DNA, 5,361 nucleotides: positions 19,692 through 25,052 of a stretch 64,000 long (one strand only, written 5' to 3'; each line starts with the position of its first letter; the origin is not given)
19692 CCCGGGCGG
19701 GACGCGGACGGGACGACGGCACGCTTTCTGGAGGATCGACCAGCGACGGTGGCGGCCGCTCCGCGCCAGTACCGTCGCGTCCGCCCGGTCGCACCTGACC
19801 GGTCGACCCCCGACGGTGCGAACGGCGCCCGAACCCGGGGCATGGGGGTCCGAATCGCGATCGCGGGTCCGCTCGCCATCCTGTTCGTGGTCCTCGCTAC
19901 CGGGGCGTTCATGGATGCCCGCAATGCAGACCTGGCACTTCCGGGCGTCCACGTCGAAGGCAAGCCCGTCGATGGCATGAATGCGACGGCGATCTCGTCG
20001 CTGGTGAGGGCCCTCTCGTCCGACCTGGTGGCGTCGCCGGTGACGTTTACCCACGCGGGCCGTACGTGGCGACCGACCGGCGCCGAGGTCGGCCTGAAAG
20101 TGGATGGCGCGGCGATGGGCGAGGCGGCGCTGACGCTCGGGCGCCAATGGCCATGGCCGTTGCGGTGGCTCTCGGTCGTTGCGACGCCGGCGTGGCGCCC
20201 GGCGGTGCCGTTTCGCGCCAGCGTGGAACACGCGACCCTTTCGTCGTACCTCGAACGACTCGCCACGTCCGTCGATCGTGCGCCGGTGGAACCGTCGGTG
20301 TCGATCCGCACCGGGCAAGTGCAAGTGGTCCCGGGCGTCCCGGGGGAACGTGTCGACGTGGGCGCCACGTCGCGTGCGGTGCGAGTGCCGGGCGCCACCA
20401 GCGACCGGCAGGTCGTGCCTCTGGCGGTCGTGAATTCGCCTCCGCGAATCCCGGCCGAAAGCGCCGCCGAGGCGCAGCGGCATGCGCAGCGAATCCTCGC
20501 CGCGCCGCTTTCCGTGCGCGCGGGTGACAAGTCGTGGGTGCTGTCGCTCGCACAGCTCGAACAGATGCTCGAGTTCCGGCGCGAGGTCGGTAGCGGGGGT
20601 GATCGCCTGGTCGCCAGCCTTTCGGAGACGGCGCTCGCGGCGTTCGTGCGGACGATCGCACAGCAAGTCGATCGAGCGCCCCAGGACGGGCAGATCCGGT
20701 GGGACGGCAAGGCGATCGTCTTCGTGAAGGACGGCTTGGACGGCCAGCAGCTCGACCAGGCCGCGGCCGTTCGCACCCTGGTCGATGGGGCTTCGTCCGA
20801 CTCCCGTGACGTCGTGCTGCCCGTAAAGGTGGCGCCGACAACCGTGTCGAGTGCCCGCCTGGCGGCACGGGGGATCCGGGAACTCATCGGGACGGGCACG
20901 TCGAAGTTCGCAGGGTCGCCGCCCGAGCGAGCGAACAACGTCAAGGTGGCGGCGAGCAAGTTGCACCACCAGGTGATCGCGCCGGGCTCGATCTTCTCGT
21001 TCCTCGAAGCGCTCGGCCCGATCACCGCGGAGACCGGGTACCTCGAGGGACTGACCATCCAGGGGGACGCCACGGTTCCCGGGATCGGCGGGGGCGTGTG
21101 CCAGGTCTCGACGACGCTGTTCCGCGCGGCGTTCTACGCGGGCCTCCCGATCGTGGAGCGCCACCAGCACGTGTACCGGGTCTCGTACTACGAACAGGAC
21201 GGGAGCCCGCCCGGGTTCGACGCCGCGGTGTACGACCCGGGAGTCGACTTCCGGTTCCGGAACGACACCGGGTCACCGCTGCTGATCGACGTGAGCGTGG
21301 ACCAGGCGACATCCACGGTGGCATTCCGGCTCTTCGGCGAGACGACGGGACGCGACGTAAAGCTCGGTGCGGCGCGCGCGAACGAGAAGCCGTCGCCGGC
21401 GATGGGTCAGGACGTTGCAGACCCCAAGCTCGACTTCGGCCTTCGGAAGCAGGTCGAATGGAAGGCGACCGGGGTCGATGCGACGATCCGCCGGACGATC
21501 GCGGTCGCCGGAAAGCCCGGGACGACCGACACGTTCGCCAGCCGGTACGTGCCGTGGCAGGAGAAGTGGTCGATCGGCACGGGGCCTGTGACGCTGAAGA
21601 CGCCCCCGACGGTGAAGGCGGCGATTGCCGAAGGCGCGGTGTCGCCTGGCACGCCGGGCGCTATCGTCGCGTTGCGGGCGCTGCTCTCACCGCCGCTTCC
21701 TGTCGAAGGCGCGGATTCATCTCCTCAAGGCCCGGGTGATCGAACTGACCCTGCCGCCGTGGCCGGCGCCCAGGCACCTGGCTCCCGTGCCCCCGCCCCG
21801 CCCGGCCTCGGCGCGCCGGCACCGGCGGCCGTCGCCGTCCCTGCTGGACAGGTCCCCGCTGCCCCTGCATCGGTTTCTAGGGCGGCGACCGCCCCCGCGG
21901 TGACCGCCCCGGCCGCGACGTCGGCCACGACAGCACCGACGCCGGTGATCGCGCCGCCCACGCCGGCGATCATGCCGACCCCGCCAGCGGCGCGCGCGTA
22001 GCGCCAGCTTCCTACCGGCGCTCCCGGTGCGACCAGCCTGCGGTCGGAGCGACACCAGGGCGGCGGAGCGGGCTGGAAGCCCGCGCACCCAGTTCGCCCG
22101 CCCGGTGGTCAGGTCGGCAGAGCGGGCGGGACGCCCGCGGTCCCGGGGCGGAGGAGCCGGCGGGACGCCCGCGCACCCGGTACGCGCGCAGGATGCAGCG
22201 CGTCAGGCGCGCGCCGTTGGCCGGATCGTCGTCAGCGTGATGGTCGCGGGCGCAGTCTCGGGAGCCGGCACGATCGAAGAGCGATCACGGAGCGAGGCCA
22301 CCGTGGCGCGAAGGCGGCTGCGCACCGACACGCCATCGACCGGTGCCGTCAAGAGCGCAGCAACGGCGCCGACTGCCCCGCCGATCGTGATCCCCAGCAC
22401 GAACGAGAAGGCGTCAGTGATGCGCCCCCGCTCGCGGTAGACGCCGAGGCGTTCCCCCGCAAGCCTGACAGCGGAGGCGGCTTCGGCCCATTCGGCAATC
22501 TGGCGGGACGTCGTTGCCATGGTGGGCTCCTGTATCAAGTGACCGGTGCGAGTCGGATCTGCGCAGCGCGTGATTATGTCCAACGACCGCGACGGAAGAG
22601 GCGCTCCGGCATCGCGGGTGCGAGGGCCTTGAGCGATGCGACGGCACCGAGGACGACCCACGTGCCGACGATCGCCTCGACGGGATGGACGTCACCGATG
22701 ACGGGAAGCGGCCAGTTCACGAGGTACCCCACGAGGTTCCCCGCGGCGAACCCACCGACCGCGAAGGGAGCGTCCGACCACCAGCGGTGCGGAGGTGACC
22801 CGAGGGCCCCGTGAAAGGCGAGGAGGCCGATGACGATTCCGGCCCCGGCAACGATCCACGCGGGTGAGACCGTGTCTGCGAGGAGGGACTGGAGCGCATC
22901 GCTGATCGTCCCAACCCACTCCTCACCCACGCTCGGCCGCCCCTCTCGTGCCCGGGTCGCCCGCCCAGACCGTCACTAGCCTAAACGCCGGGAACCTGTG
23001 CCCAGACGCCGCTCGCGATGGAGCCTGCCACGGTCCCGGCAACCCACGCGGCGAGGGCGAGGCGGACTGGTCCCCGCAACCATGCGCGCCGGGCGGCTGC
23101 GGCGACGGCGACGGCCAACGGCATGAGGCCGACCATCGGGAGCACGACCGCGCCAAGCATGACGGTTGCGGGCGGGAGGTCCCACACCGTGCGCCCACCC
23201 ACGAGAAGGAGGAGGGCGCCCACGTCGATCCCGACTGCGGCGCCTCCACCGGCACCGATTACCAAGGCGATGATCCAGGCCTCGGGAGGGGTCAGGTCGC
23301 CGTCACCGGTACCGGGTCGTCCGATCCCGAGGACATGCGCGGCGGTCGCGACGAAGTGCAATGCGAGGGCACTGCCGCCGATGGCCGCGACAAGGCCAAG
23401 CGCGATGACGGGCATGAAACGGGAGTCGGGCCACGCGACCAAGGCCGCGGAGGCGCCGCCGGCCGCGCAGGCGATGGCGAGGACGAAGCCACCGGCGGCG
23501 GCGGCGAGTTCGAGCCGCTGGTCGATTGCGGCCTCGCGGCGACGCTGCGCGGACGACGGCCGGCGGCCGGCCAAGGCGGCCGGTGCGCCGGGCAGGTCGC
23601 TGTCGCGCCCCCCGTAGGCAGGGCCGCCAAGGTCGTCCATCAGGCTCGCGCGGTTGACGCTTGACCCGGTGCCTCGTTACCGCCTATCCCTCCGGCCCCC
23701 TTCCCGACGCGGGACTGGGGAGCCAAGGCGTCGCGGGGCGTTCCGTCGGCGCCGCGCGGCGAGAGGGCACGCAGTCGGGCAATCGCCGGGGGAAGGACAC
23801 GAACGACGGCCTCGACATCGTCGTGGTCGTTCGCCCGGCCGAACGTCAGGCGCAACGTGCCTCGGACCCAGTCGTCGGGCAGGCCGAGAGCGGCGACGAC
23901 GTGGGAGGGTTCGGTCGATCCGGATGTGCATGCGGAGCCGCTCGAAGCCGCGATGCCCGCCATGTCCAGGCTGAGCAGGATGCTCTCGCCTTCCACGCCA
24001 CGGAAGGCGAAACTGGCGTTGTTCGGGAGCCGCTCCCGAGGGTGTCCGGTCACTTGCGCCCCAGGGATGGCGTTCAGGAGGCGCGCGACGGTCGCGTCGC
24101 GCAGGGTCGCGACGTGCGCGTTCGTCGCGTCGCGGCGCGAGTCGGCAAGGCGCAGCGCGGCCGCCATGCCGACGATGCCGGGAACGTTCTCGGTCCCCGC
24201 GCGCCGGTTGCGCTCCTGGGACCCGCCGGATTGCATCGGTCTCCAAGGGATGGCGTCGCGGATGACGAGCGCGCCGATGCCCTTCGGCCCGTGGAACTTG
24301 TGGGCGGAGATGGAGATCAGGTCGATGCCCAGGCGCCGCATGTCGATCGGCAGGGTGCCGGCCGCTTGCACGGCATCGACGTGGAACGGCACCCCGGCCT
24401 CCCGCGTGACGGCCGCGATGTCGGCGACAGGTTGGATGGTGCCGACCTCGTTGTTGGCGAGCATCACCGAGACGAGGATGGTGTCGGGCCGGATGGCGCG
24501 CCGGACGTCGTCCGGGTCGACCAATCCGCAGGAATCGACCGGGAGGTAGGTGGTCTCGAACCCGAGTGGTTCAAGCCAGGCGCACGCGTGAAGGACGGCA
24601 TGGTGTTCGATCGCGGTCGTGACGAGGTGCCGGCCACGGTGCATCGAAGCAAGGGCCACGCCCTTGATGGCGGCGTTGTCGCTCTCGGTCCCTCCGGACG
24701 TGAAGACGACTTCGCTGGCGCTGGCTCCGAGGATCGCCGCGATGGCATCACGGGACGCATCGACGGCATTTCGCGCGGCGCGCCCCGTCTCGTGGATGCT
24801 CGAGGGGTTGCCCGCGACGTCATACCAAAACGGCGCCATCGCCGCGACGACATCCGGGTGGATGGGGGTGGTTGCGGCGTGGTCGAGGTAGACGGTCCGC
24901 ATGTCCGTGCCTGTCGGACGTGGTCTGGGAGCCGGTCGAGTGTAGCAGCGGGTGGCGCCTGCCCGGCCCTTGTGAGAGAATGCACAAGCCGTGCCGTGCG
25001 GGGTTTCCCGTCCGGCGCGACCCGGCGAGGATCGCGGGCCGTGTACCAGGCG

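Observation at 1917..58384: Dispersed modular family of GC-rich palindromic repeats (about 30 units at 17 loci in 64 kb)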

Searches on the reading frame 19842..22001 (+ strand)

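Call 18: search_protein_families(library=pfam, proteins=[window:19842-22001:+])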
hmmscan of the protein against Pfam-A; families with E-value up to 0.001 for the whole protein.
window:19842-22001:+ (719 aa): 2 families
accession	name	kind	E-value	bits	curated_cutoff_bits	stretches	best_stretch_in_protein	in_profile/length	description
PF04294.18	VanW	-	1.1e-42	145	27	1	363-494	2-128/130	VanW like protein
PF12229.13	PG_binding_4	-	3.5e-19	69.5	22.1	1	76-180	1-104/117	Putative peptidoglycan binding domain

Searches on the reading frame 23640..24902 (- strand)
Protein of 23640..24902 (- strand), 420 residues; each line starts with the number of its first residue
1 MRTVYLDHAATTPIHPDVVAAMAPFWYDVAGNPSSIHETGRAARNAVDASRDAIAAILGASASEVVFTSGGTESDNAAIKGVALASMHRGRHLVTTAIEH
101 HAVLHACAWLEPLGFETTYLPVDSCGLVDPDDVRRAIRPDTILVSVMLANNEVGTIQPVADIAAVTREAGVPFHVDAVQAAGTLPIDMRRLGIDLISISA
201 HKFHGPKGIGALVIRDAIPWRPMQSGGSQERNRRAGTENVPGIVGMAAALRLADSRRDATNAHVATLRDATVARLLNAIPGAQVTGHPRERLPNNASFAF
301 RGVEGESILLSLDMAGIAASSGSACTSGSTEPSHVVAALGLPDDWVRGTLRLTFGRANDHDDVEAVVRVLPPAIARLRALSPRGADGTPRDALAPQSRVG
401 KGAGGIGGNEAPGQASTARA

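Call 83: search_protein_families(library=pfam, proteins=[window:23640-24902:-], max_evalue=0.00001)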
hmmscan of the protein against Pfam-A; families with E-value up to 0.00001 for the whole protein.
window:23640-24902:- (420 aa): 4 families
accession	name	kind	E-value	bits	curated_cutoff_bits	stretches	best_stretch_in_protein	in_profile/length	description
PF00266.25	Aminotran_5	-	1.1e-86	291.6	21.5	1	4-366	1-371/371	Aminotransferase class-V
PF01212.27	Beta_elim_lyase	-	1.8e-07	31.2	27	1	48-262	35-260/288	Beta-eliminating lyase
PF01053.26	Cys_Met_Meta_PP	-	1.8e-06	27.2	27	1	37-203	44-199/381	Cys/Met metabolism PLP-dependent enzyme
PF01041.23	DegT_DnrJ_EryC1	-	3.5e-06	26.9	19.8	1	54-208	33-175/360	DegT/DnrJ/EryC1/StrS aminotransferase family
